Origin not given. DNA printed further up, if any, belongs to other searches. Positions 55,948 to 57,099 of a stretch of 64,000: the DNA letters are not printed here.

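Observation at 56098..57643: Radical SAM/SPASM enzyme plus coupled 240-aa partner inserted between uvrB and uvrA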

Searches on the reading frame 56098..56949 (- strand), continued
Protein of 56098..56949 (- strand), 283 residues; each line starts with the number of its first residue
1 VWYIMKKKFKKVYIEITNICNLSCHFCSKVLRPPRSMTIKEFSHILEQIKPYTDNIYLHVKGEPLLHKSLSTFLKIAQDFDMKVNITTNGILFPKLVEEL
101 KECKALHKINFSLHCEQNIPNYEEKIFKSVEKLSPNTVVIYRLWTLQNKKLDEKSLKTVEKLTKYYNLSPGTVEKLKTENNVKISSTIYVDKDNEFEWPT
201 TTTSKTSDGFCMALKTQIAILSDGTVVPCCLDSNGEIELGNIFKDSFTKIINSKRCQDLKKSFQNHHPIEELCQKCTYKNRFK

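Call 10: find_encoding_contigs(protein=P0108, flank=8000, max_places=3)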
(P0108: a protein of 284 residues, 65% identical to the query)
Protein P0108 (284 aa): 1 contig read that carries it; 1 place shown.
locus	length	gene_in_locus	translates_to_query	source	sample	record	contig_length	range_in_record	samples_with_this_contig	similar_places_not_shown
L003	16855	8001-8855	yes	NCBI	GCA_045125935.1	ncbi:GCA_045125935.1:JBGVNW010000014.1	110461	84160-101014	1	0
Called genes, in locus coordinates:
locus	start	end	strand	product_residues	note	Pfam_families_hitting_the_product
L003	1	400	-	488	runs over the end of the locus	PF00534:Glycos_transf_1, PF13692:Glyco_trans_1_4 (weak)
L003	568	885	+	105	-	-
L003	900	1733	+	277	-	PF13529:Peptidase_C39_2, PF12385:Peptidase_C70 (weak), PF03412:Peptidase_C39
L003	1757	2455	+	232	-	-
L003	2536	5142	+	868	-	-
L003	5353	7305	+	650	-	PF00270:DEAD (faint), PF04851:ResIII, PF17757:UvrB_inter, PF27431:UvrB_3rd, PF00271:Helicase_C, PF12344:UvrB, PF02151:UVR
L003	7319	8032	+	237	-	-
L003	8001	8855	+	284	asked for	PF04055:Radical_SAM, PF13186:SPASM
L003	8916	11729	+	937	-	PF00005:ABC_tran (faint), PF02463:SMC_N (faint), PF03193:RsgA_GTPase (faint), PF13555:AAA_29 (faint), PF20703:nSTAND1 (faint), PF20720:nSTAND3 (faint), PF17760:UvrA_inter, PF17755:UvrA_DNA-bind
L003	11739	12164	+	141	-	PF04020:Phage_holin_4_2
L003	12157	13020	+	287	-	PF01790:LGT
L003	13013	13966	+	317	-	PF01933:CofD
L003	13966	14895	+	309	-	PF10298:WhiA_N, PF14527:LAGLIDADG_WhiA, PF02650:HTH_WhiA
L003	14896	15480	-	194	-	PF00574:CLP_protease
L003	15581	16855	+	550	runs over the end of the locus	PF00485:PRK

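Call 18: find_related_loci(query=A2, collection=genome_contigs, flank=8000)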
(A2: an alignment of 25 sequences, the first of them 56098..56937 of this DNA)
Query A2 (279 aa) in genome_contigs; peptide patterns used: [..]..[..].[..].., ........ (x = any residue, [..] = any of these).
600 stretches matched a pattern (row limit reached: there are more); 552 encode a relative of the query (tblastn E <= 1e-3); the best 80 are kept; 80 distinct loci.
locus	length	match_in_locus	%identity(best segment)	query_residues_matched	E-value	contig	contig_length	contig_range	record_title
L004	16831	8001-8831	72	3-279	7e-131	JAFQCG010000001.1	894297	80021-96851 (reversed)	MAG: Bacilli bacterium isolate RGIG1688 Goat_Cecum-2__c145, whole genome shotgun sequence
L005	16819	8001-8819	69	4-277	6e-122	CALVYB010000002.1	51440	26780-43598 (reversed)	MAG: uncultured Bacilli bacterium isolate BRZ_LS__bin9 genome assembly, contig: BRZ_LS__NODE_396_length_51440_cov_13.467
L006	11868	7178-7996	69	4-277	3e-119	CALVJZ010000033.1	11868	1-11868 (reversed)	MAG: uncultured Bacilli bacterium isolate BRZ_PS__bin38 genome assembly, contig: BRZ_PS__NODE_6031_length_11868_cov_6.93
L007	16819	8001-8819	66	4-277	3e-117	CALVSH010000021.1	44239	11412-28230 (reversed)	MAG: uncultured Bacilli bacterium isolate E05__bin245 genome assembly, contig: E05__k127_1287245, whole genome shotgun s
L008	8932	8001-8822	67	4-278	7e-117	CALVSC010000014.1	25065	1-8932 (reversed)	MAG: uncultured Bacilli bacterium isolate BRZ_QA__bin67 genome assembly, contig: BRZ_QA__NODE_2133_length_25065_cov_7.61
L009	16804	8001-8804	67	9-277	2e-115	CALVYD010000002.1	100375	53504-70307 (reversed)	MAG: uncultured Bacilli bacterium isolate BRZ_GP__bin21 genome assembly, contig: BRZ_GP__NODE_268_length_100375_cov_60.8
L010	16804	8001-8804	68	9-277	3e-115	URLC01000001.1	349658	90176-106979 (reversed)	uncultured Tenericutes bacterium isolate UMGS1110 genome assembly, contig: NODE_1_length_349658_cov_10.9852, whole genom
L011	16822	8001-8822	65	1-275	3e-114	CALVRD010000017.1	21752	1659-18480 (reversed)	MAG: uncultured Bacilli bacterium isolate BRZ_P__bin85 genome assembly, contig: BRZ_P__NODE_2477_length_21752_cov_5.8652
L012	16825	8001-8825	66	3-278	5e-112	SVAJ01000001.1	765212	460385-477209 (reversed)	MAG: Bacillota bacterium isolate SIG199 NODE_2_length_765212_cov_6.972485, whole genome shotgun sequence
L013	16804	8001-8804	65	9-277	5e-112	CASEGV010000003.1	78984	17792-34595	uncultured Mycoplasmatota bacterium isolate A2_L3_372372_idba_bin.42 genome assembly, contig: A2_L3_372372_idba_bin.42.f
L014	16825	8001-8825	60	3-278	2e-108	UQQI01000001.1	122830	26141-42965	uncultured Mollicutes bacterium isolate UMGS532 genome assembly, contig: NODE_2_length_122830_cov_5.542562, whole genome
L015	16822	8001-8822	62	3-278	7e-108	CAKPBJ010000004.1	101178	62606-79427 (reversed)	MAG: uncultured Bacilli bacterium isolate REFINED_METABAT215_TOP10_CONTIGS_1500_ASSEMBLY_K77_MERGED__Hadza_MoBio_hadza-A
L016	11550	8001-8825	59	4-279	2e-107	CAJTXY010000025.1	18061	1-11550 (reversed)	MAG TPA_asm: uncultured Bacilli bacterium isolate MGBC119817 genome assembly, contig: MGBC119817.25, whole genome shotgu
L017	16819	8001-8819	59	5-278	2e-106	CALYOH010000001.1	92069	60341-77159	MAG: uncultured Bacillales bacterium isolate SRR13040389_bin.19_metaWRAP_v1.3_MAG genome assembly, contig: ERZ8969618.6,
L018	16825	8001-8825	59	3-278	6e-104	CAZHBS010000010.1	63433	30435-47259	MAG TPA_asm: uncultured Muribaculaceae bacterium isolate SRP287540_co1_193 genome assembly, contig: NODE_374_length_6343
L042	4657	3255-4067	45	8-278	6e-76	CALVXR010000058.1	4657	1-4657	MAG: uncultured Bacilli bacterium isolate E15__bin26 genome assembly, contig: E15__k127_151133, whole genome shotgun seq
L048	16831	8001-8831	45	3-277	4e-74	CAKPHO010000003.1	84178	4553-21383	MAG: uncultured Bacilli bacterium isolate REFINED_METABAT215_TOP10_CONTIGS_1500_ASSEMBLY_K77_MERGED__Nepal_MoBio_Fiber-H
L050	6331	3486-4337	43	5-278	1e-73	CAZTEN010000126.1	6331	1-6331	MAG TPA_asm: uncultured Tissierella sp. isolate SRP192927_co1_64 genome assembly, contig: NODE_33945_length_6331_cov_3.3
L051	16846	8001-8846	47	3-279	2e-73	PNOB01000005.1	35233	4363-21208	MAG: Desulfobacterium sp. isolate SW.3.97 SW_1000603_35233, whole genome shotgun sequence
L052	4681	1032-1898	44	3-278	4e-73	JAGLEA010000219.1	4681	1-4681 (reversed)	MAG: Psychrilyobacter sp. isolate SW_4_5 ROV167.bin.5.fa_219, whole genome shotgun sequence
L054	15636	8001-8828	45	4-278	6e-73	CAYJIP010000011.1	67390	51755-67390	MAG TPA_asm: uncultured Clostridium sp. isolate ERP123703_co2_201 genome assembly, contig: NODE_148_length_67390_cov_30.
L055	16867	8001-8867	45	3-279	9e-73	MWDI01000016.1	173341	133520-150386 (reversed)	MAG: Firmicutes bacterium ADurb.Bin146 BWX97_contig000016, whole genome shotgun sequence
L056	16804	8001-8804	44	4-279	9e-73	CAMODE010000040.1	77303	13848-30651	MAG: uncultured Bacillales bacterium isolate SRR873609_bin.88_metaWRAP_v1.3_MAG genome assembly, contig: ERZ1756109_2694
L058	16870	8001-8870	43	1-278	2e-72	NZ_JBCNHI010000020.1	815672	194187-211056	Paenibacillus jamilae strain NRS-1303 NRS_1303_contig_0000020, whole genome shotgun sequence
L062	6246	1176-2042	44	3-278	4e-72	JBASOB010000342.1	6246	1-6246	MAG: Mobilitalea sp. isolate MFD12108_ilm_asm_bin40 k127_6233, whole genome shotgun sequence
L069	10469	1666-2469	45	4-279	4e-71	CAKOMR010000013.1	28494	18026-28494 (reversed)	MAG: uncultured Bacilli bacterium isolate REFINED_METABAT215_TOP10_CONTIGS_1500_ASSEMBLY_K77_MERGED__Hadza_MoBio_hadza-A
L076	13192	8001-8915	39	1-278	6e-71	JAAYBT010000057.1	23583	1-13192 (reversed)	MAG: Clostridiaceae bacterium isolate AS06rmzACSIP_356 74831_AS06, whole genome shotgun sequence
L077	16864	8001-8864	43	3-278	3e-71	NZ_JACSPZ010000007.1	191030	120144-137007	Solibacillus faecavium strain A46 NODE_7_length_191030_cov_46.455866, whole genome shotgun sequence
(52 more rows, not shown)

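Call 24: predict_structure(alignment_id=A2)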
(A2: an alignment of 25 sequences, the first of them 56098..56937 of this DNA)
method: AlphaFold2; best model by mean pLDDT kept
length: 279 residues; sequences in the alignment: 25
mean_pLDDT: 85.9   pTM: 0.86
mean pLDDT of the five models: 85.9, 85.8, 85.7, 85.2, 83.7
residues with pLDDT >= 90: 162; 70-90: 72; 50-70: 36; < 50: 9
segments of 3 or more residues with pLDDT < 50: 204-206, 275-279
pLDDT, mean of each block of 10 residues (from residue 1): 84 80 76 97 97 84 96 98 92 95 92 84 96 92 75 94 97 91 88 64 51 86 83 94 96 86 78 53
secondary structure, 60 per line:
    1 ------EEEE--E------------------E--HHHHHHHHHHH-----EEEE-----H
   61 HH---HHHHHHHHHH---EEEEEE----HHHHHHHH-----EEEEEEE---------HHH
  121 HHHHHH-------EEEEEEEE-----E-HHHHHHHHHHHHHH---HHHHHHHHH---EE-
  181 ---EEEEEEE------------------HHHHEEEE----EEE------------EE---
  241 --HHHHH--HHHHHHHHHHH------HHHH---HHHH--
elements in order: E7-10 H35-45 E51-54 H66-75 E79-84 H89-96 E102-108 H118-126 E134-141 H149-162 H166-174 E184-190 H209-212 E213-216 E221-223 H243-247 H250-260 H267-270 H274-277

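Call 28: fold_search(model_id=the predicted structure, library=pdb)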
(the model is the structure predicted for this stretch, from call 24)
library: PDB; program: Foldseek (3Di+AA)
matches with E <= 10: 1247; with E <= 0.001: 50
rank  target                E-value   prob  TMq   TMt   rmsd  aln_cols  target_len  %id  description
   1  4m7t                  2.1e-11  1.00  0.58  0.65   6.0       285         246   16  Crystal structure of BtrN in complex with AdoMet and 2-DOIA (released 2013-10-02)
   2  4m7s                  4.9e-10  1.00  0.55  0.70   7.0       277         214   17  Crystal structure of SeMet BtrN in an OPEN conformation (released 2013-10-02)
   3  7vob                  6.2e-09  1.00  0.61  0.53   7.5       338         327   12  The crystal structure of a Radical SAM Enzyme BlsE involved in the Biosynthesis of Blasticidin S (released 2022-05-04)
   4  5v1s_A                9.0e-09  1.00  0.49  0.34  10.6       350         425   16  Crystal structure of Streptococcus suis SuiB bound to S-adenosylmethionine (released 2017-08-30)
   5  6efn                  1.7e-08  1.00  0.60  0.46   8.7       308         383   18  Structure of a RiPP maturase, SkfB (released 2018-10-24)
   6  5v1s_B                2.3e-08  1.00  0.50  0.35   9.7       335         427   16  Crystal structure of Streptococcus suis SuiB bound to S-adenosylmethionine (released 2017-08-30)
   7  5v1t_A                2.6e-08  1.00  0.60  0.40   9.0       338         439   16  Crystal structure of Streptococcus suis SuiB bound to precursor peptide SuiA (released 2017-08-30)
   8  8wm2_A                2.6e-08  1.00  0.46  0.43   7.3       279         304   16  Crystal structure of AbmM (released 2024-10-09)
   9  2fb2_B                2.9e-08  1.00  0.59  0.52   8.2       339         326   15  Structure of the MoaA Arg17/266/268/Ala triple mutant (released 2006-05-09)
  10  5v1q_A                8.4e-08  1.00  0.52  0.35   9.5       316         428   18  Crystal structure of Streptococcus suis SuiB (released 2017-08-30)
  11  5v1q_B                9.5e-08  1.00  0.53  0.36  10.1       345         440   17  Crystal structure of Streptococcus suis SuiB (released 2017-08-30)
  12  4k36_A                2.5e-07  1.00  0.57  0.43   6.0       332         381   13  His6 tagged anSMEcpe with bound AdoMet (released 2013-05-08)
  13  8ai1_A                2.9e-07  1.00  0.55  0.50   6.8       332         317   16  Crystal structure of radical SAM epimerase EpeE from Bacillus subtilis with [4Fe-4S] clusters and S-adenosyl-L-homocys (released 2024-01-10)
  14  6c8v                  3.5e-07  1.00  0.52  0.47   7.2       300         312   11  X-ray structure of PqqE from Methylobacterium extorquens (released 2018-02-14)
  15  4k38_B                7.8e-07  1.00  0.58  0.46   6.8       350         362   13  Native anSMEcpe with bound AdoMet and Kp18Cys peptide (released 2013-05-08)
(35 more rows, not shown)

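Call 35: search_protein_families(library=padloc, proteins=[window:56098-56937:-], max_evalue=0.01)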
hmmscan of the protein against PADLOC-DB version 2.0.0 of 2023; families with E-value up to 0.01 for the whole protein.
window:56098-56937:- (279 aa): 4 families
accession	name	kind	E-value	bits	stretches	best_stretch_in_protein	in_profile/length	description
PDLC02903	pVip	-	1.4e-12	45.6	1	8-109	2-100/257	Viperins not associated with kinases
PDLC02904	pVip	-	4.2e-11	40.9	1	11-108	8-106/262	Viperins associated with kinases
PDLC02177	Drt4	-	0.00012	19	1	48-158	229-342/541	-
PDLC02905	pVip-kinase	-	0.0006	17.2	1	9-101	185-282/474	Viperin-kinase fusion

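Call 40: list_cluster_members(proteins=[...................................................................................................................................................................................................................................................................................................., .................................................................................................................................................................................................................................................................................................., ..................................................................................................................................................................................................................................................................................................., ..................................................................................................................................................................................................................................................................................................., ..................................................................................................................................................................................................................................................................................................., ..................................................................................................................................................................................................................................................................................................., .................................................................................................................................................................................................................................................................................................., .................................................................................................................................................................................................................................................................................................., P0028, P0174])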
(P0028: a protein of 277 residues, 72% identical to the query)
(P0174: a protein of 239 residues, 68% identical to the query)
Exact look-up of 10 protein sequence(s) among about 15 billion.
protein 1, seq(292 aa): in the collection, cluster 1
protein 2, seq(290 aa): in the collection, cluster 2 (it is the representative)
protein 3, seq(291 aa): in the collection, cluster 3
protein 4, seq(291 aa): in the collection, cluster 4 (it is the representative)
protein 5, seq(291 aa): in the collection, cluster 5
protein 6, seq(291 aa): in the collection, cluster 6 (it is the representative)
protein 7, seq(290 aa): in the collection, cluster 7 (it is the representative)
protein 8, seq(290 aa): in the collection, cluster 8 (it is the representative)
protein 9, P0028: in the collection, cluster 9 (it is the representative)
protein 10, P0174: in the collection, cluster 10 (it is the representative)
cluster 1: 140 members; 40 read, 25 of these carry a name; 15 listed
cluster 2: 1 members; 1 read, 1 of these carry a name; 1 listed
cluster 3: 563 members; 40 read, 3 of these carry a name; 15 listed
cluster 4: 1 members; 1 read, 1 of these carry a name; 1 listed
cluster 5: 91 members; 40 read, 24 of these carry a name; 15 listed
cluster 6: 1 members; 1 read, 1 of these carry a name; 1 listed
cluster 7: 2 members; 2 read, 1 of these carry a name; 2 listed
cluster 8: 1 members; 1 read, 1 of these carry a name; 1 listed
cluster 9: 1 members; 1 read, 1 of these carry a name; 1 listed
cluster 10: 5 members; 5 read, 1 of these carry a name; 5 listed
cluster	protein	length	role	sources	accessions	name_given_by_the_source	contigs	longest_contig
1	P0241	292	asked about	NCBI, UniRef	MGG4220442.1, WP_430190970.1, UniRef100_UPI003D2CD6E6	radical SAM/SPASM domain-containing protein [Paenibacillus jamilae] | radical SAM/SPASM domain-containing protein n=1 Tax=Paenibacillus jamilae TaxID=114136 ...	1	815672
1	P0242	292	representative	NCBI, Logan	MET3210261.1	UNVERIFIED_CONTAM: radical SAM protein with 4Fe4S-binding SPASM domain [Paenibacillus sp. ...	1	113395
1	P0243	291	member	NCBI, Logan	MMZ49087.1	pyrroloquinoline quinone biosynthesis protein PqqE [compost metagenome]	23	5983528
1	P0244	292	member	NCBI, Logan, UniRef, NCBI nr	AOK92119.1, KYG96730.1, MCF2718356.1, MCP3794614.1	radical SAM/SPASM domain-containing protein [Paenibacillus sp. SEL1] | Radical SAM/SPASM domain-containing protein n=1 Tax=Paenibacillus polymyxa TaxID=1406 ... | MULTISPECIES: radical SAM/SPASM domain-containing protein [Paenibacillus]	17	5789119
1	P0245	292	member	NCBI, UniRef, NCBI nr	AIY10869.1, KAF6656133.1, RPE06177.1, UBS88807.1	radical SAM/SPASM domain-containing protein [Paenibacillus polymyxa] | radical SAM/SPASM domain-containing protein n=1 Tax=Paenibacillus TaxID=44249 ... | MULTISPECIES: radical SAM/SPASM domain-containing protein [Paenibacillus]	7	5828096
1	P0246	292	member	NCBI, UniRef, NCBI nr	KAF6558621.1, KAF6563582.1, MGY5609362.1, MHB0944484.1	radical SAM protein [Paenibacillus sp. EKM202P] | radical SAM/SPASM domain-containing protein n=1 Tax=unclassified Paenibacillus ... | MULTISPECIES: radical SAM/SPASM domain-containing protein [unclassified Paenibacillus]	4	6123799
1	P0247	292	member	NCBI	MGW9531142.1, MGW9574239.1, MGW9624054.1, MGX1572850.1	radical SAM/SPASM domain-containing protein [Paenibacillus terrae]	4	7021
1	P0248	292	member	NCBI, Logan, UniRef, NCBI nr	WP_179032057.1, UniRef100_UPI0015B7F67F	radical SAM/SPASM domain-containing protein [Paenibacillus kribbensis] | radical SAM/SPASM domain-containing protein n=1 Tax=Paenibacillus kribbensis TaxID=172713 ...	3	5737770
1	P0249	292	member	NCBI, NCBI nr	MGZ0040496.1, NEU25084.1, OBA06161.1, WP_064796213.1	radical SAM/SPASM domain-containing protein [Paenibacillus polymyxa]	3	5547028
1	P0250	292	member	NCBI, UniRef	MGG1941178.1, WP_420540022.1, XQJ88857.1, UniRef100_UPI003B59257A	radical SAM/SPASM domain-containing protein [Paenibacillus polymyxa] | radical SAM/SPASM domain-containing protein n=1 Tax=Paenibacillus polymyxa TaxID=1406 ...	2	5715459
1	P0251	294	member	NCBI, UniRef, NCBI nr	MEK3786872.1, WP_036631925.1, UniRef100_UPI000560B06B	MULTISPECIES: radical SAM/SPASM domain-containing protein [Paenibacillus] | radical SAM/SPASM domain-containing protein n=1 Tax=Paenibacillus TaxID=44249 ... | radical SAM/SPASM domain-containing protein [Paenibacillus massiliensis]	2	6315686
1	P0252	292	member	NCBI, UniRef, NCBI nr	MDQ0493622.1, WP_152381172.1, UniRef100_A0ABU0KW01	radical SAM/SPASM domain-containing protein [Paenibacillus brasilensis] | Radical SAM protein with 4Fe4S-binding SPASM domain n=1 Tax=Paenibacillus brasilensis ...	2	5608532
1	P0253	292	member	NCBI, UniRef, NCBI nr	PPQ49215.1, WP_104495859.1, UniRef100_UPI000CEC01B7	radical SAM protein [Paenibacillus peoriae] | radical SAM/SPASM domain-containing protein n=1 Tax=Paenibacillus peoriae TaxID=59893 ... | radical SAM/SPASM domain-containing protein [Paenibacillus peoriae]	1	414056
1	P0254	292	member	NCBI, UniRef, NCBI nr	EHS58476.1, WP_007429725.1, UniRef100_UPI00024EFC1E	radical SAM/SPASM domain-containing protein [Paenibacillus sp. Aloe-11] | radical SAM/SPASM domain-containing protein n=1 Tax=Paenibacillus sp. Aloe-11 ...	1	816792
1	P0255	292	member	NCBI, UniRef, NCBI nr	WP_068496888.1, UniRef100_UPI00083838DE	radical SAM/SPASM domain-containing protein [Paenibacillus kribbensis] | radical SAM/SPASM domain-containing protein n=1 Tax=Paenibacillus kribbensis TaxID=172713 ...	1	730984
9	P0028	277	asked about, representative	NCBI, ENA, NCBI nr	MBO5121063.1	MAG: SPASM domain-containing protein [Bacilli bacterium] | SPASM domain-containing protein [Bacilli bacterium]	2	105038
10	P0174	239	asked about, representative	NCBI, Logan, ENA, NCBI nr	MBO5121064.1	MAG: laccase domain-containing protein [Bacilli bacterium] | laccase domain-containing protein [Bacilli bacterium]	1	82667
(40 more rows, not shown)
